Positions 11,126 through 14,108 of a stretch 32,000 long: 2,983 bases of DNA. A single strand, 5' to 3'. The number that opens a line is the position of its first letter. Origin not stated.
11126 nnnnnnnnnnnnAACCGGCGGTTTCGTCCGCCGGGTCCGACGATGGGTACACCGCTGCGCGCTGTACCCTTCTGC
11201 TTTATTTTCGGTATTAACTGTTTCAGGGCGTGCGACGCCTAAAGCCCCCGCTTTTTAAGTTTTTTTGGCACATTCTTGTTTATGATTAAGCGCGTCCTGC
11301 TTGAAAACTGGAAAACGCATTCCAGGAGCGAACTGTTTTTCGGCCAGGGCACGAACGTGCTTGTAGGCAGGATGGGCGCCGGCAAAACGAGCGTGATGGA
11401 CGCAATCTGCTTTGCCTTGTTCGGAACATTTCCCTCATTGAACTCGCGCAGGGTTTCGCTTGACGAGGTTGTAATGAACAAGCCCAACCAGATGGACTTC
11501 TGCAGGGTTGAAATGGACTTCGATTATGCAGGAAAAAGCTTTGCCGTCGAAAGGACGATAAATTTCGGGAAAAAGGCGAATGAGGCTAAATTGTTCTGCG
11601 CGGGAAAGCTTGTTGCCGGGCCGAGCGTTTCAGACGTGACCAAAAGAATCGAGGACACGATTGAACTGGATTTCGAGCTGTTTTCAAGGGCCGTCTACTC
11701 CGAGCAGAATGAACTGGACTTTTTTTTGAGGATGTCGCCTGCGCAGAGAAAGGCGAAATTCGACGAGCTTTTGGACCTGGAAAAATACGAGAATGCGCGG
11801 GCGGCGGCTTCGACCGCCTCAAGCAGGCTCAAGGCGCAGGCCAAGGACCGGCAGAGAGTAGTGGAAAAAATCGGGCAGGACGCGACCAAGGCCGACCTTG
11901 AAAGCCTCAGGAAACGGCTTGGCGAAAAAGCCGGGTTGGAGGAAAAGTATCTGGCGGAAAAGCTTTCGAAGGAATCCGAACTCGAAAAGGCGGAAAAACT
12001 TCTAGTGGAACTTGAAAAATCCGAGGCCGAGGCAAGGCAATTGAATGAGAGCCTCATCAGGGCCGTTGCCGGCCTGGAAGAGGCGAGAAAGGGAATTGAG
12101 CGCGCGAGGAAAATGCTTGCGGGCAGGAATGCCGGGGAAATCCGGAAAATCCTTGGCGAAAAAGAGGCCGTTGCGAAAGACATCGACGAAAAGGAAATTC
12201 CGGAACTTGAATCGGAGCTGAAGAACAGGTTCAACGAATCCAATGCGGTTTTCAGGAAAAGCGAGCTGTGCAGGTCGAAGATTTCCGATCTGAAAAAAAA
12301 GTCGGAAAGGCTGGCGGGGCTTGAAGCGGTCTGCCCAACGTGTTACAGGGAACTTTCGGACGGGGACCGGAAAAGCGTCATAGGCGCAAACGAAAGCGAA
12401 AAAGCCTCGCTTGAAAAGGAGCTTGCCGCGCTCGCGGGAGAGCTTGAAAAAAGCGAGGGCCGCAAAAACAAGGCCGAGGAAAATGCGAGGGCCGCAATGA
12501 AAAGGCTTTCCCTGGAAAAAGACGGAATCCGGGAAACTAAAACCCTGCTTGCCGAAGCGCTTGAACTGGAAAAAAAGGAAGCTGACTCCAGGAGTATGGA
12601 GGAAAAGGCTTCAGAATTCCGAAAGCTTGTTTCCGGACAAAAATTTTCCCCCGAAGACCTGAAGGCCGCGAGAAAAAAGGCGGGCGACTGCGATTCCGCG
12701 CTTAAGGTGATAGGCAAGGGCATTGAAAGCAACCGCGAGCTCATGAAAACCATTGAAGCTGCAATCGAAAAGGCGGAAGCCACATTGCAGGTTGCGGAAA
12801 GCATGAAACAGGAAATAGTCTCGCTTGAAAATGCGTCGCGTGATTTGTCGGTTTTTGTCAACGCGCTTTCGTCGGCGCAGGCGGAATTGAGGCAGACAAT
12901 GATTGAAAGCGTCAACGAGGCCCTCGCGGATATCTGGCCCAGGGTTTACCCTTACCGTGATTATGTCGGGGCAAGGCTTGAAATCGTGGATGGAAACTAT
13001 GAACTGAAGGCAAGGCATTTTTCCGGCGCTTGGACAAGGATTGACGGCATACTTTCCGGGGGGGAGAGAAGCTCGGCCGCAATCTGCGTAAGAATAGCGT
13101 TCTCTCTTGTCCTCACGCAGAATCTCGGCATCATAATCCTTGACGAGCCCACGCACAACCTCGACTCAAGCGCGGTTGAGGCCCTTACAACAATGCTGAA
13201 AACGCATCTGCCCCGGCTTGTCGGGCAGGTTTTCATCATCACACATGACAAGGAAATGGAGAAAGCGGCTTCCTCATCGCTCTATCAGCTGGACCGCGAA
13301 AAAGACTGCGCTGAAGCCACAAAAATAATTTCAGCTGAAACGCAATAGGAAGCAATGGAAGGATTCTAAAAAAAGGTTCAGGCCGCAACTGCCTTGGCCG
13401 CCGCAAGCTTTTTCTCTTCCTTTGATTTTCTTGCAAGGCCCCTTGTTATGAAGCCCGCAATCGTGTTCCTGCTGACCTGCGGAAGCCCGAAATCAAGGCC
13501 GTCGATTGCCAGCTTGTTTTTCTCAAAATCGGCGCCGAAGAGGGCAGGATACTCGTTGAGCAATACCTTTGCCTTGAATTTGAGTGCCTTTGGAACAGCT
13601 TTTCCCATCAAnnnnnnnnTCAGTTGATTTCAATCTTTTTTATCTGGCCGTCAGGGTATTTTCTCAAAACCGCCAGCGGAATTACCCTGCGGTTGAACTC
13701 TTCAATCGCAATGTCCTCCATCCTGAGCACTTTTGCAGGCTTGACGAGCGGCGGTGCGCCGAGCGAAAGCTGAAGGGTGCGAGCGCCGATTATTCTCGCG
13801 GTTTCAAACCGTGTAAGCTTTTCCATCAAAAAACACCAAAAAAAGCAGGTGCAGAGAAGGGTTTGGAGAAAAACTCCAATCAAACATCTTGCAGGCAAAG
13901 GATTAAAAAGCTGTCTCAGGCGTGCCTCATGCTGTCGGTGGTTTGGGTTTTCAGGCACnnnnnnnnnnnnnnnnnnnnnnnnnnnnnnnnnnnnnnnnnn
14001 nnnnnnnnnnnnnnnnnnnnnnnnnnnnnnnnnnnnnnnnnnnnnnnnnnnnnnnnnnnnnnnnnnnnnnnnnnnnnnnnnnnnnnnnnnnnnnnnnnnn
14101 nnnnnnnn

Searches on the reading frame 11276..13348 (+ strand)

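Call 17: search_protein_families(library=pfam, proteins=[window:11276-13348:+], max_evalue=0.001)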
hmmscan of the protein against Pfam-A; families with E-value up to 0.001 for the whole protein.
window:11276-13348:+ (690 aa): 7 families
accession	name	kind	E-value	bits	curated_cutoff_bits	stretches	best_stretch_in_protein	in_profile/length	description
PF02463.25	SMC_N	-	5e-24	85.4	40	1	3-674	1-213/220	RecF/RecN/SMC N terminal domain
PF13476.12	AAA_23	-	9.5e-17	62.7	27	1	7-245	2-195/201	AAA domain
PF04423.19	Rad50_zn_hook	-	4.8e-07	29.9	24.3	1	332-383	1-52/52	Rad50 zinc hook motif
PF13304.12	AAA_21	-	2.1e-06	28.4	27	0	608-658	247-299/304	AAA domain, putative AbiEii toxin, Type IV TA system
PF13555.12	AAA_29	-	7.4e-06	26.1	27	1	5-50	2-48/61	P-loop containing region of AAA domain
PF13558.12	SbcC_Walker_B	-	0.00019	22.1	27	1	584-642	24-89/90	SbcC/RAD50-like, Walker B motif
PF00005.33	ABC_tran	-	0.00048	21.2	25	0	591-626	107-136/137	ABC transporter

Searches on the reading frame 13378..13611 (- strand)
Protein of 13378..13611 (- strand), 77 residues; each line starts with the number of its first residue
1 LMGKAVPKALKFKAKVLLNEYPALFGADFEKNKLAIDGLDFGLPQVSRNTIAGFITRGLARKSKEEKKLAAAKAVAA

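Call 17: search_protein_families(library=pfam, proteins=[window:13378-13611:-], max_evalue=0.001)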
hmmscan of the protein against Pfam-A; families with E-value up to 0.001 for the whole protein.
window:13378-13611:- (77 aa): 1 family
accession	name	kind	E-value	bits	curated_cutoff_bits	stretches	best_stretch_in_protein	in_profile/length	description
PF00833.23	Ribosomal_S17e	-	2.8e-06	27.7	22.8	1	2-71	1-70/122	Ribosomal S17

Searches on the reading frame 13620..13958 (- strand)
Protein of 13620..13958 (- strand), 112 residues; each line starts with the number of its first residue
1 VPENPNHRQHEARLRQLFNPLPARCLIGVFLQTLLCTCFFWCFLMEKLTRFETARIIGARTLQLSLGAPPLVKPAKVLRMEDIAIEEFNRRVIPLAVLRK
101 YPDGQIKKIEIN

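Call 17: search_protein_families(library=pfam, proteins=[window:13620-13958:-], max_evalue=0.001)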
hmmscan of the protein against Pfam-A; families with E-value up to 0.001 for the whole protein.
window:13620-13958:- (112 aa): 1 family
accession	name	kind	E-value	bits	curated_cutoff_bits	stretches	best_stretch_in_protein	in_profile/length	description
PF01192.27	RNA_pol_Rpb6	-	2e-06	28.1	26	1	48-94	7-52/53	RNA polymerase Rpb6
